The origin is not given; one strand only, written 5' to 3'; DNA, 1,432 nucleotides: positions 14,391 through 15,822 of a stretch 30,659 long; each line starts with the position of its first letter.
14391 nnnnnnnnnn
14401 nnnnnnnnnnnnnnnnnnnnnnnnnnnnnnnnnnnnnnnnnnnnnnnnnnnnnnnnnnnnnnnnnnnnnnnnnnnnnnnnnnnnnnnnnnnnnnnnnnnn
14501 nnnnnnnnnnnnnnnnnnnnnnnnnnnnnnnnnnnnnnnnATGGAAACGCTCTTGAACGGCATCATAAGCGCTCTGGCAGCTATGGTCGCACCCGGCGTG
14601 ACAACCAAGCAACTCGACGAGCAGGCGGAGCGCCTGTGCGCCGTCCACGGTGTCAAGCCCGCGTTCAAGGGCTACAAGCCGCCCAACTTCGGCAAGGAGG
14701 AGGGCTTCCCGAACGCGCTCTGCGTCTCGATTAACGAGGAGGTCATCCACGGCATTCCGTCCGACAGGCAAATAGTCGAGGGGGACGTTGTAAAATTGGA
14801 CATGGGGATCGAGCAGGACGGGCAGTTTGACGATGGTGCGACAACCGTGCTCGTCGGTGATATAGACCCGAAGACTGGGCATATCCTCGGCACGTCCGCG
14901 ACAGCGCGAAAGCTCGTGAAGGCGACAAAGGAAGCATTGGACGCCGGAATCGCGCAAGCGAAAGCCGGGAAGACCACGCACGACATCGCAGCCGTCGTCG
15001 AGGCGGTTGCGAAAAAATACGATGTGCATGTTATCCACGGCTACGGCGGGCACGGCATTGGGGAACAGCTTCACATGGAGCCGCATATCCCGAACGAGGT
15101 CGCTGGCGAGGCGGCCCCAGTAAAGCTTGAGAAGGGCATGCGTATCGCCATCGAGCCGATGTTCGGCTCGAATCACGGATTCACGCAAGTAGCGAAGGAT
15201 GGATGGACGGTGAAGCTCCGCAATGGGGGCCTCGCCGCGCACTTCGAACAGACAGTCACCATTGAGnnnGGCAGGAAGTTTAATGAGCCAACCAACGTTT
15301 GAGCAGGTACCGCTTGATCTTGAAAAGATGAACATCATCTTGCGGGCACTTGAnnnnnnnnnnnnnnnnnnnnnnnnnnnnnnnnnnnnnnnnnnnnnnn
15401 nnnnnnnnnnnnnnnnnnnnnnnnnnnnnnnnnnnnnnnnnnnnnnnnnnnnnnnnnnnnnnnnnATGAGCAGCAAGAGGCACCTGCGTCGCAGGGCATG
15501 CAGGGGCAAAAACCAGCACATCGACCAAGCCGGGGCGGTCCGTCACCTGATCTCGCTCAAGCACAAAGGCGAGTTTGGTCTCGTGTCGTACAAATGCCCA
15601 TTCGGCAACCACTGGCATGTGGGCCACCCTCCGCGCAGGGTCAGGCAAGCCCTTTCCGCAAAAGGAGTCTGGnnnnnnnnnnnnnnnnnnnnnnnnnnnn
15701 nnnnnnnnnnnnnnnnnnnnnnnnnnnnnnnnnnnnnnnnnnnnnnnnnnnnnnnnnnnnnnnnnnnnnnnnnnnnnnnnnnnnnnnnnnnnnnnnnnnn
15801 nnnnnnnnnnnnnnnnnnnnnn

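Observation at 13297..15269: ADP-ribosylglycohydrolase immediately followed by a phage-encoded methionine aminopeptidase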

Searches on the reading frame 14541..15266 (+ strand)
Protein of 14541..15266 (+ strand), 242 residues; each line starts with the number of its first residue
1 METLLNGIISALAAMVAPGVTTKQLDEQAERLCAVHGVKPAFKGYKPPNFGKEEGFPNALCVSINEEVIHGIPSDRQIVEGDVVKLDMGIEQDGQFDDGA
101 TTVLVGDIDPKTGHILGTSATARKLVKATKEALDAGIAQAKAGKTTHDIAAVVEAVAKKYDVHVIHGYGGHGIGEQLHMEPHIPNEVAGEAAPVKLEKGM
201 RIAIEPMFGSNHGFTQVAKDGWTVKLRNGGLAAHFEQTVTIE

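Call 5: search_protein_families(library=pfam, proteins=[window:14541-15266:+], max_evalue=0.01)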
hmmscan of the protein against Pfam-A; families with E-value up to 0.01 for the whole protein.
window:14541-15266:+ (242 aa): 1 family
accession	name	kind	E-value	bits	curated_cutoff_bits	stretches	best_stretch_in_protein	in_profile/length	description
PF00557.29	Peptidase_M24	-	2.6e-37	129.1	23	1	9-241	14-206/208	Metallopeptidase family M24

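Call 7: search_dna_similar(query=window:14541-15266:+, collection=phages, mode=protein, max_rows=30)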
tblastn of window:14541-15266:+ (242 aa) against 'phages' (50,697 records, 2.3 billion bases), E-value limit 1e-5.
Records with a match: 21; places in all: 21; records where one place covers at least 80% of the query: 20.
Best place of each record, by identity: <60% 21.
By first word of the organism name: Bacteriophage 8; Acinetobacter 4; Salmonella 2; Listeria 2; uncultured 1; Staphylococcus 1; Pseudomonas 1; Enterococcus 1; Vibrio 1.
By host as written in the record: - 13; Listeria monocytogenes 2; Homo sapiens 1; Staphylococcus aureus 1; Pseudomonas aeruginosa 1; Enterococcus faecalis 1; Salmonella enterica subsp. enterica serovar Kentucky 1; Vibrio harveyi 1.
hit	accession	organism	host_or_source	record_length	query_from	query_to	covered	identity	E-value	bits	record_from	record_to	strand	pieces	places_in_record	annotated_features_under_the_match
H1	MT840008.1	Bacteriophage sp.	human fecal samples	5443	4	241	98%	36.8%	2e-35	138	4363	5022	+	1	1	record has no annotation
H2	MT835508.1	Bacteriophage sp.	human fecal samples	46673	16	241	93%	38.8%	2e-32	129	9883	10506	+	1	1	record has no annotation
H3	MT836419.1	Bacteriophage sp.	human fecal samples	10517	15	241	94%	37.9%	4e-35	137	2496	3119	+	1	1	record has no annotation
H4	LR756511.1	uncultured phage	metagenomic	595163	16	241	93%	35.2%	2e-23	103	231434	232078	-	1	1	record has no annotation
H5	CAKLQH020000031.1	Acinetobacter phage MD-2021a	not known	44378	8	241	97%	33.9%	9e-26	110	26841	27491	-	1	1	map_1: methionine aminopeptidase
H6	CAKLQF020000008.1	Acinetobacter phage MD-2021a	not known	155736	8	241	97%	33.9%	9e-26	110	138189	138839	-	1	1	map_2: methionine aminopeptidase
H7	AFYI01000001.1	Salmonella enterica subsp. enterica serovar Infantis str. ...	Homo sapiens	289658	8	241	97%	32.9%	8e-22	99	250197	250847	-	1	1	methionine aminopeptidase, type I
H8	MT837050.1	Bacteriophage sp.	human fecal samples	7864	8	241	97%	32.6%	4e-26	112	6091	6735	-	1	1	record has no annotation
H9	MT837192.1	Bacteriophage sp.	human fecal samples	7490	6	241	98%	32.2%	2e-23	104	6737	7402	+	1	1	record has no annotation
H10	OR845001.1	Staphylococcus phage SA 1306 Kay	Staphylococcus aureus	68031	10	241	96%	32.6%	3e-22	100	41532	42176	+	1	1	record has no annotation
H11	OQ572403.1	Pseudomonas phage Y1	Pseudomonas aeruginosa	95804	8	241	97%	31.9%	2e-23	103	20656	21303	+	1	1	record has no annotation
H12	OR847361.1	Listeria phage LM 4-11-1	Listeria monocytogenes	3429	4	241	98%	31.0%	5e-25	108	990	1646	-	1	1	record has no annotation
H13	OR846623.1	Enterococcus phage Efs 1-1-1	Enterococcus faecalis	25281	4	241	98%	30.5%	1e-23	104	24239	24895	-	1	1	record has no annotation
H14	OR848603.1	Listeria phage LM 4-14-1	Listeria monocytogenes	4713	18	241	93%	31.6%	4e-24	105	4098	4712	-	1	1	record has no annotation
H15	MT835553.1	Bacteriophage sp.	human fecal samples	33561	9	241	96%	30.3%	9e-20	93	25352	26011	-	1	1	record has no annotation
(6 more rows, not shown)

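Call 20: search_solved_structures(query=window:14541-15266:+, max_evalue=1e-10, show_alignments=2)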
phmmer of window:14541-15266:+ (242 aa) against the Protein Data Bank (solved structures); distinct sequences matched with E-value up to 1e-10: 49.
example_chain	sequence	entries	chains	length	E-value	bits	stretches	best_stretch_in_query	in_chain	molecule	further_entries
1o0x_A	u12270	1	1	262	1.3e-35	126.2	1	14-241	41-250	Methionine aminopeptidase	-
3tav_A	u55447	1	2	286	2.4e-34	122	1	10-241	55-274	Methionine aminopeptidase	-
3mr1_A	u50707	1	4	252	3.7e-31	111.6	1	14-240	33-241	Methionine aminopeptidase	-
3mx6_A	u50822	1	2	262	4.3e-31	111.4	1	14-240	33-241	Methionine aminopeptidase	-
8yp6_A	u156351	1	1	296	1.1e-29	106.7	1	7-241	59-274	Methionine aminopeptidase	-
4fo7_A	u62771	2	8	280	1.7e-29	106.1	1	8-241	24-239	Methionine aminopeptidase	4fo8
4juq_A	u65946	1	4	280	1.7e-29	106.1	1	8-241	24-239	Methionine aminopeptidase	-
5yr5_A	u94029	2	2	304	4e-29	105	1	7-240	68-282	Methionine aminopeptidase 1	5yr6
5yr7_A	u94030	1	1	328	5e-29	104.6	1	7-240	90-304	Methionine aminopeptidase 1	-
5yr4_A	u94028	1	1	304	7.5e-29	104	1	7-240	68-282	Methionine aminopeptidase 1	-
5ykp_A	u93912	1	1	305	7.6e-29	104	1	7-240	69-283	Methionine aminopeptidase 1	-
4u6w_A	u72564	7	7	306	7.7e-29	104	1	7-240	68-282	Methionine aminopeptidase 1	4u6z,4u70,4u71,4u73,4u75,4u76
2g6p_A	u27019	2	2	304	1.4e-28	103.1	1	7-240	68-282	Methionine aminopeptidase 1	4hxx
4u1b_A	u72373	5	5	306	1.5e-28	103.1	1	7-240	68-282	Methionine aminopeptidase 1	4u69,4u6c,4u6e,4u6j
4fli_A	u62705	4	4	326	1.8e-28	102.8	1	7-240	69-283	Methionine aminopeptidase 1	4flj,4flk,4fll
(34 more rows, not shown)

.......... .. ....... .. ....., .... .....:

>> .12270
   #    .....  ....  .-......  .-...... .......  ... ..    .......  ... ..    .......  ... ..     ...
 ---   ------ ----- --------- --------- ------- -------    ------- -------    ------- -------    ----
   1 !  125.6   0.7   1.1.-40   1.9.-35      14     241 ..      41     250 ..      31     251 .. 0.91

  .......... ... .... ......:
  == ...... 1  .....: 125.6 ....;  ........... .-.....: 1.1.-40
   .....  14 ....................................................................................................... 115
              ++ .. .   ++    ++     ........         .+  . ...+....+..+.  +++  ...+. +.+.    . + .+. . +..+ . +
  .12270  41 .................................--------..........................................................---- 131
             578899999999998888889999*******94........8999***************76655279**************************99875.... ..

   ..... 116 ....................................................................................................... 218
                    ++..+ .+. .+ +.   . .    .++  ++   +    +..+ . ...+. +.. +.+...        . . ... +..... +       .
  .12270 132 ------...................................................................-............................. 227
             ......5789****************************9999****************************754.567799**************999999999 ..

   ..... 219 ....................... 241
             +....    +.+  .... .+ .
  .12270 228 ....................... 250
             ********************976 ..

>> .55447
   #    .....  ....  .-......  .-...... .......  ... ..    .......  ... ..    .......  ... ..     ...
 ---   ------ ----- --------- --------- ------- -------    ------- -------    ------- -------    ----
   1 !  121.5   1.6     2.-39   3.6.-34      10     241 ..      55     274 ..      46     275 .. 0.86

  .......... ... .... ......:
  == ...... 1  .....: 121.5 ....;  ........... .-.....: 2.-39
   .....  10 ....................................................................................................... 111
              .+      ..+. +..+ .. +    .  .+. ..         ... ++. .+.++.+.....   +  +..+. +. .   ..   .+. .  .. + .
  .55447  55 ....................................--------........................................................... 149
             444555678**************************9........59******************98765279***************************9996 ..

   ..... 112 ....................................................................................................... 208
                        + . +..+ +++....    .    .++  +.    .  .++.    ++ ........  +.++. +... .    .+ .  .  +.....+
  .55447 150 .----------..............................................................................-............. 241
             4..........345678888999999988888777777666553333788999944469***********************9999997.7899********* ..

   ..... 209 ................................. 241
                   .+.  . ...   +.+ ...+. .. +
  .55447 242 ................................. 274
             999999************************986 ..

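Call 24: search_protein_families(library=ncbifam, proteins=[window:14541-15266:+], max_evalue=0.01)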
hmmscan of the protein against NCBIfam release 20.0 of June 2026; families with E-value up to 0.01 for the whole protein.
window:14541-15266:+ (242 aa): 11 families
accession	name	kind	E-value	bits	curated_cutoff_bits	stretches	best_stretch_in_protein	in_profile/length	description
TIGR00500.1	met_pdase_I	equivalog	2.7e-63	213.8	171.35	1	7-241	21-236/247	type I methionyl aminopeptidase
NF009533.0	PRK12897.1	equivalog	6.7e-36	123.9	488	1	5-241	20-237/248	type I methionyl aminopeptidase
NF008970.0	PRK12318.1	equivalog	1.8e-31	109.5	267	1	8-241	62-278/291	methionyl aminopeptidase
NF005583.0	PRK07281.1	equivalog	4.9e-28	98.2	445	1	4-240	19-268/286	methionyl aminopeptidase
TIGR00501.1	met_pdase_II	equivalog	2.7e-20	73.1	222.65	1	12-220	22-201/295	type II methionyl aminopeptidase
TIGR00495.1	crvDNA_42K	hypoth_equivalog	1.5e-13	50.2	430.05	1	53-171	75-187/383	ErbB3-binding protein EBP1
NF040821.1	dipep_PepQ_Arch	equivalog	3.1e-11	42.9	630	1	67-206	187-312/346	Xaa-Pro dipeptidase PepQ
NF007310.0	PRK09795.1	equivalog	5.4e-06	25.5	393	1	68-206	193-322/361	aminopeptidase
NF011720.0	PRK15173.1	subfamily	4e-05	22.8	420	1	71-213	183-314/343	peptidase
TIGR02993.1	ectoine_eutD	equivalog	5.8e-05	22.4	613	1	127-164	277-314/391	ectoine hydrolase DoeA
NF011173.0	PRK14575.1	equivalog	6e-05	22.2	850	1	71-213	246-377/406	putative peptidase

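Call 30: find_homologous_proteins(query=window:14541-15266:+)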
Query window:14541-15266:+ (242 aa): 6461 proteins with E <= 0.001 among 7571 candidates; the best 120 are listed.
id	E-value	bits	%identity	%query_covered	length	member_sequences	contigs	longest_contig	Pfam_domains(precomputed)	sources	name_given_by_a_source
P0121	3.6e-156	536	100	100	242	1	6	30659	PF00557.30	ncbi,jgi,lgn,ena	jgi:methionyl aminopeptidase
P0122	2.0e-140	484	88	100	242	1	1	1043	PF00557.30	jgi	jgi:methionyl aminopeptidase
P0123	1.3e-137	475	85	100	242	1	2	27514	PF00557.30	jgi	jgi:methionyl aminopeptidase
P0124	7.5e-137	472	86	100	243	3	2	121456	PF00557.30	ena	-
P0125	6.0e-136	469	85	100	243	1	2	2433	PF00557.30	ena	-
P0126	2.0e-134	464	85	100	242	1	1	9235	PF00557.30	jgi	jgi:methionyl aminopeptidase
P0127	3.0e-134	464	83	100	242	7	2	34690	PF00557.30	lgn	-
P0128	3.7e-134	464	85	100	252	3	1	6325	PF00557.30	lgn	-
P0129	7.8e-134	462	83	100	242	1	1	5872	PF00557.30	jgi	jgi:methionyl aminopeptidase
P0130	1.1e-133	462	83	100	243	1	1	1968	PF00557.30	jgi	jgi:methionyl aminopeptidase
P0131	3.6e-133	460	83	100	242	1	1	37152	PF00557.30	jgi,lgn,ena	jgi:methionyl aminopeptidase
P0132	3.8e-133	460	84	100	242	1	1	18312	PF00557.30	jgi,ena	-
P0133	3.5e-132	457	84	100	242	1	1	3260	PF00557.30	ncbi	-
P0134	3.8e-132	457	82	100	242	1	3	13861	PF00557.30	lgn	-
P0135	4.2e-132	457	83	100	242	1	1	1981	PF00557.30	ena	-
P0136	1.0e-131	456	83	100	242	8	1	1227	PF00557.30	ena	-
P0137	1.1e-130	452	82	100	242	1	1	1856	PF00557.30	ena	-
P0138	4.6e-130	450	81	100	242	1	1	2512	PF00557.30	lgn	-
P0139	6.3e-130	450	82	100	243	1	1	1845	PF00557.30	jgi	jgi:methionyl aminopeptidase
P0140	1.4e-127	442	81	100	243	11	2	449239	PF00557.30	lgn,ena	-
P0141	1.8e-127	442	82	100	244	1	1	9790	PF00557.30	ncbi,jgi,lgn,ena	jgi:methionyl aminopeptidase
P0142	4.3e-125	434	79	100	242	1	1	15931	PF00557.30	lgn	-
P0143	9.9e-124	429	80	100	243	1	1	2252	PF00557.30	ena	-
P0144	1.8e-123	429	80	98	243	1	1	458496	PF00557.30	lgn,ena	-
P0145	3.5e-121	421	77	100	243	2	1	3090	PF00557.30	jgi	-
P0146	2.2e-120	418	78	100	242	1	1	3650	PF00557.30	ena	-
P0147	8.4e-119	413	78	100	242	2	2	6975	PF00557.30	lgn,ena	-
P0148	1.7e-117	409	76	100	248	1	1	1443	PF00557.30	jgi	jgi:methionyl aminopeptidase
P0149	6.7e-117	407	77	100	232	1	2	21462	PF00557.30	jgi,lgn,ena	-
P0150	2.4e-116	405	75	100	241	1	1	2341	PF00557.30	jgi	jgi:methionyl aminopeptidase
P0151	1.4e-115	403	74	100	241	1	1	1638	PF00557.30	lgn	-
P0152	4.9e-115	401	74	100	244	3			PF00557.30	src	-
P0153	4.6e-114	398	74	100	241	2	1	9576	PF00557.30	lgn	-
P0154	1.4e-113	396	76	100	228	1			PF00557.30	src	-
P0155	2.7e-113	395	73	100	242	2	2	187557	PF00557.30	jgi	jgi:methionyl aminopeptidase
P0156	4.0e-113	395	72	100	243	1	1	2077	PF00557.30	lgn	-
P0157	5.3e-113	394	72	100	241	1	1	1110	PF00557.30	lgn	-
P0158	7.3e-113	394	74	100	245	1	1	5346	PF00557.30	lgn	-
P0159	8.7e-113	394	74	100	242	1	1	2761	PF00557.30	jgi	jgi:methionyl aminopeptidase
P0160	1.5e-111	390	74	100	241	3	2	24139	PF00557.30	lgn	-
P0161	2.2e-111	389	74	98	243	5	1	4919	PF00557.30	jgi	jgi:methionyl aminopeptidase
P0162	2.6e-111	389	74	100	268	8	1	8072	PF00557.30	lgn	-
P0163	4.4e-111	388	74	100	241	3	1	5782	PF00557.30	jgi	jgi:methionyl aminopeptidase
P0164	1.0e-110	387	74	98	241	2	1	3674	PF00557.30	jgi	jgi:methionyl aminopeptidase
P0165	2.9e-110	385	72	98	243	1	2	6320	PF00557.30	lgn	-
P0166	1.4e-109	383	72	98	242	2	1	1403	PF00557.30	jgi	jgi:methionyl aminopeptidase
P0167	4.9e-109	381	74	100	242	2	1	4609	PF00557.30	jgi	-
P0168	5.2e-109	381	74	100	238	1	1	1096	PF00557.30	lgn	-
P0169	5.5e-109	381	72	98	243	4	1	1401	PF00557.30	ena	-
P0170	2.9e-108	379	70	100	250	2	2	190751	PF00557.30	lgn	-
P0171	4.2e-108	378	72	98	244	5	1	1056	PF00557.30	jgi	jgi:methionyl aminopeptidase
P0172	4.2e-108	378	72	98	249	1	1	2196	PF00557.30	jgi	jgi:methionyl aminopeptidase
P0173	4.3e-107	375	70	98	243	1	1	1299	PF00557.30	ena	-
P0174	4.7e-107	375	71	98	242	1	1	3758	PF00557.30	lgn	-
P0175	6.4e-107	374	73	98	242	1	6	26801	PF00557.30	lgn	-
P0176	2.4e-106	373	72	97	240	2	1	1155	PF00557.30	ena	-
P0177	4.6e-106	372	71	99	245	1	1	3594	PF00557.30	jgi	jgi:methionyl aminopeptidase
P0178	9.7e-106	371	71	100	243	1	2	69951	PF00557.30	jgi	jgi:methionyl aminopeptidase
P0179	2.7e-105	369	71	100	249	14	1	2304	PF00557.30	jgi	jgi:methionyl aminopeptidase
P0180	1.5e-104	367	71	100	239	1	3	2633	PF00557.30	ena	-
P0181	2.9e-104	366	70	97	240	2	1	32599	PF00557.30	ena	-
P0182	1.2e-103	364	73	100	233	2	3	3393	PF00557.30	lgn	-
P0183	5.6e-103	361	69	97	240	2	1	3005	PF00557.30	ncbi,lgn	-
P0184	2.5e-102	359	71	98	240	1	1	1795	PF00557.30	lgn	-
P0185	1.5e-101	357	70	100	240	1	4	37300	PF00557.30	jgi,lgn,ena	-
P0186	4.7e-101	355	70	99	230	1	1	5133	PF00557.30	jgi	jgi:methionyl aminopeptidase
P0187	2.7e-100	353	67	98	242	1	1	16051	PF00557.30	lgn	-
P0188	7.5e-100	351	68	99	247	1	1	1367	PF00557.30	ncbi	-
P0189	2.8e-99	349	69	92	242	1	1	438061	PF00557.30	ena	-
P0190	6.4e-97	342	65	100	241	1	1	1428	PF00557.30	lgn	-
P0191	1.3e-96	341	64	100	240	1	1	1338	PF00557.30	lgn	-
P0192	2.1e-94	333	64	100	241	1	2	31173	PF00557.30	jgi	jgi:methionyl aminopeptidase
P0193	2.1e-93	330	67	98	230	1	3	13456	PF00557.30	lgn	-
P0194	2.5e-93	330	65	99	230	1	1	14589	PF00557.30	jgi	jgi:methionyl aminopeptidase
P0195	5.4e-93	329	66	99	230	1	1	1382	PF00557.30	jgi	jgi:methionyl aminopeptidase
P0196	5.7e-92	325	64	100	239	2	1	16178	PF00557.30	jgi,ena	-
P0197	1.6e-90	321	65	100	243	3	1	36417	PF00557.30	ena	-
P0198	1.9e-90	320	65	98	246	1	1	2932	PF00557.30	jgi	jgi:methionyl aminopeptidase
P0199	3.3e-90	320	63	99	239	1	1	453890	PF00557.30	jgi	jgi:methionyl aminopeptidase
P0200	6.3e-90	319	63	100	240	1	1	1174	PF00557.30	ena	-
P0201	2.1e-89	317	67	99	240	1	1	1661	PF00557.30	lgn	-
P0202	6.1e-89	316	64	99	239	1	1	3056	PF00557.30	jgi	jgi:methionyl aminopeptidase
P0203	1.6e-88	314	63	99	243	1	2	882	PF00557.30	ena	-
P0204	3.8e-87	310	63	99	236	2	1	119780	PF00557.30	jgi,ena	jgi:methionyl aminopeptidase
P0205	5.0e-87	309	63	99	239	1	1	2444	PF00557.30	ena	-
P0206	2.0e-86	307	64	99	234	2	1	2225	PF00557.30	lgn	-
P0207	3.0e-86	307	62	99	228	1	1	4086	PF00557.30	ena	-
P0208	3.7e-86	306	62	99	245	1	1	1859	PF00557.30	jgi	jgi:methionyl aminopeptidase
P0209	4.0e-85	303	61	99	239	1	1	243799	PF00557.30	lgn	-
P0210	2.5e-83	297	60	100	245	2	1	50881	PF00557.30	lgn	-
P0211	3.1e-83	297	62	100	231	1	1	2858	PF00557.30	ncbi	-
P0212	1.3e-82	295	61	99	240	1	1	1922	PF00557.30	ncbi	-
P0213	8.6e-82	292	62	99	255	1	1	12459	PF00557.30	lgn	-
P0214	3.0e-81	290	60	99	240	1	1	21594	PF00557.30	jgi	jgi:methionyl aminopeptidase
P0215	2.9e-78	281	57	100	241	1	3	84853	PF00557.30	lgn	-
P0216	3.3e-78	280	59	99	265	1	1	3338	PF00557.30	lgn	-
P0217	4.6e-78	280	59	99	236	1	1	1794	PF00557.30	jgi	jgi:methionyl aminopeptidase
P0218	1.5e-77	278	57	98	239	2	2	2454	PF00557.30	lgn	-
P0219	2.9e-77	277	56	99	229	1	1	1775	PF00557.30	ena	-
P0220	3.9e-77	277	59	99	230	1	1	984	PF00557.30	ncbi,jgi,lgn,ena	jgi:methionyl aminopeptidase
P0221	4.6e-77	277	61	88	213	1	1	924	PF00557.30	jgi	jgi:methionyl aminopeptidase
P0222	5.3e-77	276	60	99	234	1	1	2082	PF00557.30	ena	-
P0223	1.3e-76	275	57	100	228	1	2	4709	PF00557.30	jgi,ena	jgi:methionyl aminopeptidase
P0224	7.4e-76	273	55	99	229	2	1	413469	PF00557.30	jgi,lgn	jgi:methionyl aminopeptidase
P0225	2.4e-75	271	56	99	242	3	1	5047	PF00557.30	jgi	-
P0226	2.7e-75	271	58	100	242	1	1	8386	PF00557.30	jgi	jgi:methionyl aminopeptidase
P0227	8.1e-75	269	57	99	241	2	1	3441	PF00557.30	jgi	-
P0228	2.0e-74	268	54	100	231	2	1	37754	PF00557.30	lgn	-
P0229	2.1e-74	268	56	99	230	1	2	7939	PF00557.30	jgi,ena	jgi:methionyl aminopeptidase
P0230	2.6e-74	268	57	99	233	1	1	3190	PF00557.30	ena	-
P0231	3.0e-74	267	56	99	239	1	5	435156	PF00557.30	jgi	jgi:methionyl aminopeptidase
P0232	4.1e-74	267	58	99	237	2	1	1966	PF00557.30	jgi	jgi:methionyl aminopeptidase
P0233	4.4e-74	267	55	99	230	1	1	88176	PF00557.30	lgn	-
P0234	4.6e-74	267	57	100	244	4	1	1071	PF00557.30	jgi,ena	-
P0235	1.2e-73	265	57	99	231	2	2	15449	PF00557.30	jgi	jgi:methionyl aminopeptidase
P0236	1.7e-73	265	55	99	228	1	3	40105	PF00557.30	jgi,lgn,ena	-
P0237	2.0e-73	265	57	98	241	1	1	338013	PF00557.30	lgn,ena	-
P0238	2.9e-73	264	51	99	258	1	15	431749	PF00557.30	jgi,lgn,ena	jgi:methionyl aminopeptidase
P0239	3.7e-73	264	56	100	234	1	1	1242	PF00557.30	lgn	-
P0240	7.0e-73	263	57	99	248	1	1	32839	PF00557.30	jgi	jgi:methionyl aminopeptidase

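Call 69: search_protein_families(library=phrogs, proteins=[window:14541-15266:+], max_evalue=0.001)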
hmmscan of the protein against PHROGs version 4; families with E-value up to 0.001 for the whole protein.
window:14541-15266:+ (242 aa): 1 family
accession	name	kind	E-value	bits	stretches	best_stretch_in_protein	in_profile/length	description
phrog_24316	-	unknown function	3.3e-06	27.4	1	69-206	203-326/367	-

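Call 70: search_protein_families(library=padloc, proteins=[window:14541-15266:+], max_evalue=0.001)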
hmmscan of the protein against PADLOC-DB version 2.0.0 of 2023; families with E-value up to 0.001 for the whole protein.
window:14541-15266:+ (242 aa): 0 families

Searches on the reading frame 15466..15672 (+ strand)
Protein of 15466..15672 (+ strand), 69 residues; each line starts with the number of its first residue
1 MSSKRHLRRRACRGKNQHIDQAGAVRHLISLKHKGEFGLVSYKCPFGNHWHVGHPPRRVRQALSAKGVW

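Call 23: search_protein_families(library=pfam, proteins=[window:15466-15672:+], max_evalue=0.05)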
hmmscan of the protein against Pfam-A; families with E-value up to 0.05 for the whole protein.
window:15466-15672:+ (69 aa): 1 family
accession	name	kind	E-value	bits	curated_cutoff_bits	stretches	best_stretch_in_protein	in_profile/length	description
PF02631.22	RecX_HTH2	-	0.039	14.6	26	0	53-68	18-33/42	RecX, second three-helix domain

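Call 69: search_protein_families(library=phrogs, proteins=[window:15466-15672:+], max_evalue=0.001)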
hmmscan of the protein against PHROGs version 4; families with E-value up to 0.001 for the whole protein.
window:15466-15672:+ (69 aa): 3 families
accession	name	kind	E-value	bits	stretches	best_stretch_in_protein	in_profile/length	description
phrog_14788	-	unknown function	1.1e-11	45.9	1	1-58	1-60/71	-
phrog_10414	-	unknown function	8.9e-05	23.6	1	5-60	24-76/124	-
phrog_15216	-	unknown function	0.00076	20.5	1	9-56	12-62/78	-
